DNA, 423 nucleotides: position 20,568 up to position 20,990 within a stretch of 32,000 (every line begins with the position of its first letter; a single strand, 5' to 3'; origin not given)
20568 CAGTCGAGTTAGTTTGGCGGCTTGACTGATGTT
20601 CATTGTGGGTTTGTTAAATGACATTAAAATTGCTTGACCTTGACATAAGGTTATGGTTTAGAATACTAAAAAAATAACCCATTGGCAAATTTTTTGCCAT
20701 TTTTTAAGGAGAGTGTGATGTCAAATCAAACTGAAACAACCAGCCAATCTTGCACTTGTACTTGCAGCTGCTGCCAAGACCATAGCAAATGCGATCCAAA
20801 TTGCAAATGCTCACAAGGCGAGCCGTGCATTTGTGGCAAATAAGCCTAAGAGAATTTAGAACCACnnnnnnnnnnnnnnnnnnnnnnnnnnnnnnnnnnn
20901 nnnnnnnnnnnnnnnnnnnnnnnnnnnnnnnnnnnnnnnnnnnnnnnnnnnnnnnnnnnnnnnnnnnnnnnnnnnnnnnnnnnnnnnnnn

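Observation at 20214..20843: Unannotated 41-aa cysteine-rich (metallothionein-like) peptide under a MerR-type promoter, divergent from a predicted divalent-metal sensor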

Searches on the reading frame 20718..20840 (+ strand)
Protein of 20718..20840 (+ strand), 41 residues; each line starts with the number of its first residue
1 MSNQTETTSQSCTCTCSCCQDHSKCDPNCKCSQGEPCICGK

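Call 3: search_protein_families(library=pfam, proteins=[window:20718-20840:+], max_evalue=10)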
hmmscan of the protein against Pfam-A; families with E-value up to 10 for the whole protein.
seq(41 aa): 0 families

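Call 4: search_protein_families(library=ncbifam, proteins=[window:20718-20840:+], max_evalue=10)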
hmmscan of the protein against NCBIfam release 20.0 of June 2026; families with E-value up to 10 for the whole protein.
seq(41 aa): 0 families

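Call 5: list_cluster_members(proteins=[window:20718-20840:+, window:20217-20603:-, window:20217-20624:-])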
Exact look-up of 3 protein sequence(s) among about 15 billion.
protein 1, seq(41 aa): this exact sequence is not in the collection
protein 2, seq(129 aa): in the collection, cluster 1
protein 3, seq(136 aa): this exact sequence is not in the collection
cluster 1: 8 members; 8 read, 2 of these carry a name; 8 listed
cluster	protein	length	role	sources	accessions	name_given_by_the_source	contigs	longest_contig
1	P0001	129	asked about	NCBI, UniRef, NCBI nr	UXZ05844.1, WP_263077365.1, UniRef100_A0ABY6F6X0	Cu(I)-responsive transcriptional regulator [Moraxella nasicaprae] | Cu(I)-responsive transcriptional regulator n=1 Tax=Moraxella nasicaprae TaxID=2904122 ...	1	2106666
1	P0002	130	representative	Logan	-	-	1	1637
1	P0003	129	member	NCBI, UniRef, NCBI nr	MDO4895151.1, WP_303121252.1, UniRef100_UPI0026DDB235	Cu(I)-responsive transcriptional regulator [Moraxella sp.] | Cu(I)-responsive transcriptional regulator n=1 Tax=Moraxella sp. TaxID=479 ...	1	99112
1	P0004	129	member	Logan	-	-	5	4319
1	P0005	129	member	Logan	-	-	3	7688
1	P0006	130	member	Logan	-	-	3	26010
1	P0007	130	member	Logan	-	-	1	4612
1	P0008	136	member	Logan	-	-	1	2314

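Call 6: find_homologous_proteins(query=window:20718-20840:+, max_evalue=10)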
Query seq(41 aa): no candidate shares three 5-residue words with the query. No homologue found.

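Call 10: find_related_loci(query=P0001, collection=genome_contigs, flank=4000)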
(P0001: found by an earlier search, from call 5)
Query P0001 (129 aa) in genome_contigs; peptide patterns used: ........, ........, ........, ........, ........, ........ (x = any residue, [..] = any of these).
274 stretches matched a pattern; 104 encode a relative of the query (tblastn E <= 1e-3); the best 80 are kept; 80 distinct loci.
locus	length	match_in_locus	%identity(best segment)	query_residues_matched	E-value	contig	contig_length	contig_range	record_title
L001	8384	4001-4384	66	1-128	6e-50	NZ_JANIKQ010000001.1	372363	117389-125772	Neisseria dentiae strain 1292RC1 21462_28_1, whole genome shotgun sequence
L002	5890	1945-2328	66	1-128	7e-50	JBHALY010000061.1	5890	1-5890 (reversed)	MAG: Neisseria dentiae isolate D-37_MAG_40 D-37__23521, whole genome shotgun sequence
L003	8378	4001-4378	58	1-126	2e-43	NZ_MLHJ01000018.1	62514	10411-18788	Rodentibacter rarus strain CCUG 17206 contig_18, whole genome shotgun sequence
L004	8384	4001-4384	58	1-128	2e-43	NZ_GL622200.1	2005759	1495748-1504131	Aggregatibacter segnis ATCC 33393 SCAFFOLD1, whole genome shotgun sequence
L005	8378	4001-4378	57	1-126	2e-43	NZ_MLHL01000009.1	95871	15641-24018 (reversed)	Rodentibacter trehalosifermentans strain H1987082031 contig_9, whole genome shotgun sequence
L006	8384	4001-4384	58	1-128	4e-43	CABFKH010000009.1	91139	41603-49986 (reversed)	Actinobacillus indolicus strain 46K2C genome assembly, contig: ERS134282SCcontig000009, whole genome shotgun sequence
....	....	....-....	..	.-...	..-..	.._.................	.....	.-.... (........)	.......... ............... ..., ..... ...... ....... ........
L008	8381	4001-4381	59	1-127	2e-42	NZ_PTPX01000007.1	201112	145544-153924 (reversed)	Glaesserella australis strain HS4635 contig_3, whole genome shotgun sequence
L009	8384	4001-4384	60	1-128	1e-40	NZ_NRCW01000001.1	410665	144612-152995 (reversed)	Aggregatibacter segnis strain HK_296 NODE_1_length_410665_cov_63.2352, whole genome shotgun sequence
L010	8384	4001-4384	55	1-128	2e-40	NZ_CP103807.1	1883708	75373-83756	Actinobacillus genomosp. 2 strain CCUG15571 chromosome, complete genome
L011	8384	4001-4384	55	1-128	1e-40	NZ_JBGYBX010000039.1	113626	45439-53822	MAG: Glaesserella sp. isolate Z2-71_MAG_13 Z2-71__56196, whole genome shotgun sequence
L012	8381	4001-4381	55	1-127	2e-40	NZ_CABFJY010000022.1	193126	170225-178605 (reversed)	Actinobacillus vicugnae isolate W16181, whole genome shotgun sequence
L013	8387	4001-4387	57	1-129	8e-40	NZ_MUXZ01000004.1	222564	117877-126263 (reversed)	Canicola haemoglobinophilus strain CCUG 3714 3714T_ctg_0000004, whole genome shotgun sequence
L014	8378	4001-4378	60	1-126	2e-39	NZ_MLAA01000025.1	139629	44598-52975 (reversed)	Rodentibacter caecimuris strain 1998236014 contig_25, whole genome shotgun sequence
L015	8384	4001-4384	59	1-128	9e-40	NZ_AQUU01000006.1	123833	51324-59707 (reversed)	Aggregatibacter actinomycetemcomitans DSM 8324 A3CSDRAFT_scaffold_5.6_C, whole genome shotgun sequence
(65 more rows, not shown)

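Call 13: find_encoding_contigs(protein=P0003, flank=4000, max_places=6)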
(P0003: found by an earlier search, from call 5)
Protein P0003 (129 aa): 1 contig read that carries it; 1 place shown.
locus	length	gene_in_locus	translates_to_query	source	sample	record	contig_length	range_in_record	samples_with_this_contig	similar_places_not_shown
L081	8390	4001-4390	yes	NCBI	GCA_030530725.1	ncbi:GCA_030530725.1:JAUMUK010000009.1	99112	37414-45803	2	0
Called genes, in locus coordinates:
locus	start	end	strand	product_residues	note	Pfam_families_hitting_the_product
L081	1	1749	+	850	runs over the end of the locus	PF07715:Plug, PF00593:TonB_dep_Rec_b-barrel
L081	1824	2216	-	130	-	PF00581:Rhodanese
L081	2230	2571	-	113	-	PF02627:CMD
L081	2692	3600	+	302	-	PF12852:Cupin_6, PF02311:AraC_binding (faint), PF00165:HTH_AraC, PF12833:HTH_18, PF00165:HTH_AraC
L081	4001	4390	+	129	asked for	PF00376:MerR, PF13411:MerR_1, PF09278:MerR-DNA-bind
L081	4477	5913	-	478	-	PF07690:MFS_1, PF00854:PTR2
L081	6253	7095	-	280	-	PF14819:QueF_N, PF14489:QueF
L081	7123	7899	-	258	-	PF01061:ABC2_membrane, PF12698:ABC2_membrane_3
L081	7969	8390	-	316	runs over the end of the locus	PF13175:AAA_15 (faint), PF00005:ABC_tran, PF13304:AAA_21 (weak)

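Call 15: find_encoding_contigs(protein=P0006, flank=4000, max_places=6)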
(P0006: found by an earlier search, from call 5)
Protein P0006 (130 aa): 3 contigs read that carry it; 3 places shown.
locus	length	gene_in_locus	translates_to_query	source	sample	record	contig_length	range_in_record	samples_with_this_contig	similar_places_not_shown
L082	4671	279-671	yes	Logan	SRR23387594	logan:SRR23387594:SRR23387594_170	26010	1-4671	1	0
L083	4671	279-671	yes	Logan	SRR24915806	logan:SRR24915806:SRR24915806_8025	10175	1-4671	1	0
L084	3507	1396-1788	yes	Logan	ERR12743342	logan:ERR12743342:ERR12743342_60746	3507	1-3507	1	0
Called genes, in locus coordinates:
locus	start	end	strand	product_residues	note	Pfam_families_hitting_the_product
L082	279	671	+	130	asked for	PF00376:MerR, PF13411:MerR_1, PF09278:MerR-DNA-bind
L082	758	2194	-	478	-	PF07690:MFS_1, PF00854:PTR2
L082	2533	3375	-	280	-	PF14819:QueF_N, PF14489:QueF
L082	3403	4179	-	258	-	PF01061:ABC2_membrane, PF12698:ABC2_membrane_3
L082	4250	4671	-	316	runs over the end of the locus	PF13175:AAA_15 (faint), PF00005:ABC_tran, PF13304:AAA_21 (weak)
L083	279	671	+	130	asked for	PF00376:MerR, PF13411:MerR_1, PF09278:MerR-DNA-bind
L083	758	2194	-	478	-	PF07690:MFS_1, PF00854:PTR2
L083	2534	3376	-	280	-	PF14819:QueF_N, PF14489:QueF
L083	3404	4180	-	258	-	PF01061:ABC2_membrane, PF12698:ABC2_membrane_3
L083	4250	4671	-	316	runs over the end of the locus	PF13175:AAA_15 (faint), PF00005:ABC_tran, PF13304:AAA_21 (weak)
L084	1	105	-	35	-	?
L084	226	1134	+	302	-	PF12852:Cupin_6, PF02311:AraC_binding (faint), PF00165:HTH_AraC, PF12833:HTH_18, PF00165:HTH_AraC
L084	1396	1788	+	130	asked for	PF00376:MerR, PF13411:MerR_1, PF09278:MerR-DNA-bind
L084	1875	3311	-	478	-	PF07690:MFS_1, PF00854:PTR2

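Call 18: search_protein_representatives(protein=window:20718-20840:+)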
Query: 41 residues. Proteins with E-value up to 0.001 (for the whole library): 0; up to 1e-10: 0; up to 1e-30: 0. The best 0 are listed.

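Call 21: search_solved_structures(query=P0001, show_alignments=5, max_evalue=0.00001)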
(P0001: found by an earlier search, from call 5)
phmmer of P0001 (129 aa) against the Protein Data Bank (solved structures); distinct sequences matched with E-value up to 0.00001: 17.
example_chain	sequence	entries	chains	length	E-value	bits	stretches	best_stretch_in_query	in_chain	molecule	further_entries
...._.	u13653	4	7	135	2e-24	89.4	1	1-126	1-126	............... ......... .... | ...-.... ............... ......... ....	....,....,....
6ldi_G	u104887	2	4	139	2.2e-24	89.2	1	1-126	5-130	HTH-type transcriptional regulator CueR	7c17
6xh7_G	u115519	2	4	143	2.4e-24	89.1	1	1-126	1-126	HTH-type transcriptional regulator CueR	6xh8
4wls_A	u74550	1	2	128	1.1e-21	80.5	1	1-126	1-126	HTH-type transcriptional regulator CueR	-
5gpe_A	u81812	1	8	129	1.8e-16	63.7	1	5-126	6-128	Transcriptional regulator, MerR-family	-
6jgv_A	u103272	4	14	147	2.1e-14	57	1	1-127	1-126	CadR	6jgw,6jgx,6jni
6jgf_A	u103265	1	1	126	2.3e-14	56.9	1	1-127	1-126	CadR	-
1q08_A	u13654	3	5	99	2.3e-14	56.9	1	43-128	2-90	Zn(II)-responsive regulator of zntA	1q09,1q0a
6jyw_A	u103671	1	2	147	2.9e-14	56.6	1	1-127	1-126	CadR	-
4ua1_A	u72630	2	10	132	2e-13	53.9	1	7-126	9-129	Regulatory protein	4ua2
5crl_A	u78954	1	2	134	4.1e-11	46.4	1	5-127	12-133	Mercuric resistance operon regulatory protein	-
1jbg_A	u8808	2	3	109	1.3e-09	41.6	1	3-72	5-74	transcription activator of multidrug-efflux transporter genes mta | transcription activator MtaN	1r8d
2vz4_A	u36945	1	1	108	1.1e-07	35.3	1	3-76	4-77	HTH-TYPE TRANSCRIPTIONAL ACTIVATOR TIPA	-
7cla_A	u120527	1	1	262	2.5e-06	31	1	3-69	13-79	HTH-type transcriptional regulator SkgA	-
4r22_B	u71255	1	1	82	2.7e-06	30.8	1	2-68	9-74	HTH-type transcriptional regulator TnrA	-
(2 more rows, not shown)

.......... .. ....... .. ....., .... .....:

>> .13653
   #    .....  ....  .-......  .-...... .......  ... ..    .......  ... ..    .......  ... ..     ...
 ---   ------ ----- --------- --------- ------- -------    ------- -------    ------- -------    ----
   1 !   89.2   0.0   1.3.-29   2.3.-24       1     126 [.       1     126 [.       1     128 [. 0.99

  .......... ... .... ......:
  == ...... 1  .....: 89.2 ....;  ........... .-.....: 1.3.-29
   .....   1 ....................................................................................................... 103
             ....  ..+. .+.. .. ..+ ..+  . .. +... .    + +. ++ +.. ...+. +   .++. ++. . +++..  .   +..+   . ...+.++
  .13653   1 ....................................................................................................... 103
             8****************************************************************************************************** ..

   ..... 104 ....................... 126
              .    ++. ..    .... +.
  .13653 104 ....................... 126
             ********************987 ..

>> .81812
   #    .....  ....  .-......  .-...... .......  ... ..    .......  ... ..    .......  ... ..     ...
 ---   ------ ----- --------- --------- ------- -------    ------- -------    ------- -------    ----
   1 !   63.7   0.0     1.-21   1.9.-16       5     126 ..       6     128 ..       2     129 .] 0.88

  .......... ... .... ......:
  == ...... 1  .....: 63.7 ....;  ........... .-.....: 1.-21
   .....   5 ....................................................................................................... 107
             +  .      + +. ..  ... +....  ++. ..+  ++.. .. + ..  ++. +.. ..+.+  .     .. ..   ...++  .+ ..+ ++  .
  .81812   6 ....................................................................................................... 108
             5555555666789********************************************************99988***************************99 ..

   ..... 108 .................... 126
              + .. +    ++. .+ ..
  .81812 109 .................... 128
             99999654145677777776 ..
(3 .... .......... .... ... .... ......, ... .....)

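Call 25: find_homologous_proteins(query=P0001, max_evalue=1e-20)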
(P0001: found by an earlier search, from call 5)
Query P0001 (129 aa): 371 proteins with E <= 1e-20 among 391 candidates; the best 120 are listed.
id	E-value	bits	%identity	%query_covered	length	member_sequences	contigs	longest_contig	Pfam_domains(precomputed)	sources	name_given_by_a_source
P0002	5.6e-79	280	98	100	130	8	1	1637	PF00376.30,PF13411.13,PF09278.18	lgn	-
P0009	2.0e-45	172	67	100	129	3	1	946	PF00376.30,PF13411.13,PF09278.18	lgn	-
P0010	3.6e-44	168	64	99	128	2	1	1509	PF00376.30,PF13411.13,PF09278.18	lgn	-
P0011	4.9e-44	167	64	99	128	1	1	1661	PF00376.30,PF13411.13,PF09278.18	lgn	-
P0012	2.4e-43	165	61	98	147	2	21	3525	PF00376.30,PF13411.13,PF09278.18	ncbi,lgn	-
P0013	5.0e-43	164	66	99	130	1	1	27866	PF00376.30,PF13411.13,PF09278.18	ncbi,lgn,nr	ncbi:Cu(I)-responsive transcriptional regulator [Pasteurellaceae bacterium 15-036681]|nr:Cu(I)-respo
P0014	1.2e-42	163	64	98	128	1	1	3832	PF00376.30,PF13411.13,PF09278.18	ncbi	-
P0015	1.2e-42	163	66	99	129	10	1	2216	PF00376.30,PF13411.13,PF09278.18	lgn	-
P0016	1.3e-42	163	66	99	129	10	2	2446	PF00376.30,PF13411.13,PF09278.18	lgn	-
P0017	1.6e-42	162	64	98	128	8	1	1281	PF00376.30,PF13411.13,PF09278.18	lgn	-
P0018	2.2e-42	162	63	99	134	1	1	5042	PF00376.30,PF13411.13,PF09278.18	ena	-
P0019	3.9e-42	161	62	98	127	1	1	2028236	PF00376.30,PF13411.13,PF09278.18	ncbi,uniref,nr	ncbi:Cu(I)-responsive transcriptional regulator [Moraxella nasovis]|uniref:Cu(I)-responsive transcri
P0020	4.2e-42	161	63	99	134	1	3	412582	PF00376.30,PF13411.13,PF09278.18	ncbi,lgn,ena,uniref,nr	ncbi:Cu(I)-responsive transcriptional regulator [Bisgaard Taxon 10/6]|uniref:Cu(I)-responsive transc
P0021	4.7e-42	161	62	99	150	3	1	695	PF00376.30,PF13411.13,PF09278.18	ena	-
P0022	4.7e-42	161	62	99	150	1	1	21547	PF00376.30,PF13411.13,PF09278.18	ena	-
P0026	8.6e-42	160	65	99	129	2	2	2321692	PF12728.14,PF00376.30,PF13411.13,PF09278.18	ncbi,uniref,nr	ncbi:MerR family DNA-binding protein [Neisseria leonii]|uniref:MerR family DNA-binding protein n=1 T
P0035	1.2e-40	156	62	98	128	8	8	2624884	PF00376.30,PF13411.13,PF09278.18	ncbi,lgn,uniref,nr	ncbi:Cu(I)-responsive transcriptional regulator [Pasteurella multocida]|uniref:Cu(I)-responsive tran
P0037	1.4e-40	156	63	98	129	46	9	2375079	PF00376.30,PF13411.13,PF09278.18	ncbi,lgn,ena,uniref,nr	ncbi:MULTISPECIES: Cu(I)-responsive transcriptional regulator [Gammaproteobacteria]|uniref:Cu(I)-res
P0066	4.9e-39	151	62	98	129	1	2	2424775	PF00376.30,PF13411.13,PF09278.18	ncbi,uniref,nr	ncbi:Cu(I)-responsive transcriptional regulator [Moraxella sp. FZLJ2107]|uniref:Cu(I)-responsive tra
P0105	3.6e-37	145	59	98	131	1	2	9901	PF00376.30,PF13411.13,PF09278.18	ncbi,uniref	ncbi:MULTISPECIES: Cu(I)-responsive transcriptional regulator [unclassified Acinetobacter]|uniref:Cu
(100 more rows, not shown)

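Call 26: find_encoding_contigs(protein=P0019, flank=4000, max_places=3)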
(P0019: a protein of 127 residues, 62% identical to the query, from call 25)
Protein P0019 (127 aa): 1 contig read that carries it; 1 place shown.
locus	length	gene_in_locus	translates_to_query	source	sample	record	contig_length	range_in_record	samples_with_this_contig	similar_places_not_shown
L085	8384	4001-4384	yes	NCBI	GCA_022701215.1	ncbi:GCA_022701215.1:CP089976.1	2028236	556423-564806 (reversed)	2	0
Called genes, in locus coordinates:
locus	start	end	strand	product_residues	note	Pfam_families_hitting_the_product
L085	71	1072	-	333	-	PF01548:DEDD_Tnp_IS110, PF02371:Transposase_20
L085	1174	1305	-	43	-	-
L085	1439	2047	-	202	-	PF01545:Cation_efflux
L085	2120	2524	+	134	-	PF13411:MerR_1, PF00376:MerR, PF09278:MerR-DNA-bind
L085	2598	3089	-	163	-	PF04214:DUF411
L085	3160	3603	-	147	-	PF03713:DUF305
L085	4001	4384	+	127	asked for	PF00376:MerR, PF13411:MerR_1, PF09278:MerR-DNA-bind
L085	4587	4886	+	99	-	PF12840:HTH_20, PF01022:HTH_5 (weak), PF04182:B-block_TFIIIC (weak)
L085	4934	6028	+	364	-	PF12686:DUF3800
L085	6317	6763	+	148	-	PF03960:ArsC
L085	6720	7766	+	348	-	PF01758:SBF, PF13593:SBF_like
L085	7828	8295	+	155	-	PF20001:DUF6428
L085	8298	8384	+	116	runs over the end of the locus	PF02537:CRCB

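Call 27: find_encoding_contigs(protein=P0066, flank=4000, max_places=3)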
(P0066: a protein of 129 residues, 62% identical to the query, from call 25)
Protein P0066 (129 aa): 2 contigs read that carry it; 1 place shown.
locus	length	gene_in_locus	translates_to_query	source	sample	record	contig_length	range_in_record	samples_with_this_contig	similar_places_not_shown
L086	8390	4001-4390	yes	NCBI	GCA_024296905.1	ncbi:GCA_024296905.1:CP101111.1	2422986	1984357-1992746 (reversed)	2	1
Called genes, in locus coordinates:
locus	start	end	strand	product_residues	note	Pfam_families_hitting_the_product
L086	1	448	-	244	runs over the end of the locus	PF03713:DUF305, PF13628:DUF4142 (weak), PF03713:DUF305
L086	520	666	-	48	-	-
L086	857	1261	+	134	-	PF00376:MerR, PF13411:MerR_1, PF09278:MerR-DNA-bind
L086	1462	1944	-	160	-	PF04214:DUF411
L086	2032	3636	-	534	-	PF07732:Cu-oxidase_3, PF07731:Cu-oxidase_2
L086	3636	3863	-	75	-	PF11666:DUF2933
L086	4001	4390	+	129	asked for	PF00376:MerR, PF13411:MerR_1, PF09278:MerR-DNA-bind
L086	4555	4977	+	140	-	PF01758:SBF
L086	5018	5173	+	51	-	-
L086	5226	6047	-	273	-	PF00107:ADH_zinc_N, PF13602:ADH_zinc_N_2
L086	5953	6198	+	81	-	PF00873:ACR_tran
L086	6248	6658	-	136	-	-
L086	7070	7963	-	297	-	PF01636:APH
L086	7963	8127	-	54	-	-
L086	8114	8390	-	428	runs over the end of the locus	PF00589:Phage_integrase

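Call 28: find_encoding_contigs(protein=P0026, flank=4000, max_places=3)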
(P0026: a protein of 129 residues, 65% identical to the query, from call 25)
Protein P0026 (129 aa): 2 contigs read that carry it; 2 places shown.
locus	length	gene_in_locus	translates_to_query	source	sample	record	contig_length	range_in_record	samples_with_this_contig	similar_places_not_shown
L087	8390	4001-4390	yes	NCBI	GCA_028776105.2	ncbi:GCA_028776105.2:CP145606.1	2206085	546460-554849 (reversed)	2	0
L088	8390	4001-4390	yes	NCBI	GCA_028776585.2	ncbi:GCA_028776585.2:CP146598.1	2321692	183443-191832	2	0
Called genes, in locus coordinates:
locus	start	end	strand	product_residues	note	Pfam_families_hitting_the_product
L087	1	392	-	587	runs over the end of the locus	PF00580:UvrD-helicase, PF13086:AAA_11 (weak), PF13245:AAA_19, PF13604:AAA_30, PF05127:NAT10_TcmA_helicase, PF13401:AAA_22, PF18335:SH3_13 (weak), PF13538:UvrD_C_2, +1 more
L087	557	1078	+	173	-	-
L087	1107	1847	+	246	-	PF01914:MarC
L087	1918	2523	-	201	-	PF14014:DUF4230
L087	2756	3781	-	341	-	PF01545:Cation_efflux, PF16916:ZT_dimer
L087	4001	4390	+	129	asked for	PF00376:MerR, PF12728:HTH_17 (faint), PF13411:MerR_1, PF09278:MerR-DNA-bind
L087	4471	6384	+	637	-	PF00005:ABC_tran, PF02463:SMC_N (faint), PF13191:AAA_16 (faint), PF13304:AAA_21 (faint), PF13401:AAA_22 (faint), PF12848:ABC_tran_Xtn, PF00005:ABC_tran, PF16326:ABC_tran_CTD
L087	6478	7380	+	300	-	PF17827:PrmC_N (faint), PF05175:MTS, PF06325:PrmA (weak), PF09445:Methyltransf_15, PF13847:Methyltransf_31 (weak), PF08242:Methyltransf_12 (faint), PF13649:Methyltransf_25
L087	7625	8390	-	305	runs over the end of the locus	PF01507:PAPS_reduct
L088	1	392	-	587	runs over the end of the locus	PF00580:UvrD-helicase (weak), PF13086:AAA_11 (weak), PF13245:AAA_19, PF13604:AAA_30, PF05127:NAT10_TcmA_helicase, PF13401:AAA_22, PF18335:SH3_13 (weak), PF13538:UvrD_C_2, +1 more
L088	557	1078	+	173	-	-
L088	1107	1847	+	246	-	PF01914:MarC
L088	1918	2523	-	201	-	PF14014:DUF4230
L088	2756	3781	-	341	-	PF01545:Cation_efflux, PF16916:ZT_dimer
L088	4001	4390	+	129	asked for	PF00376:MerR, PF12728:HTH_17 (faint), PF13411:MerR_1, PF09278:MerR-DNA-bind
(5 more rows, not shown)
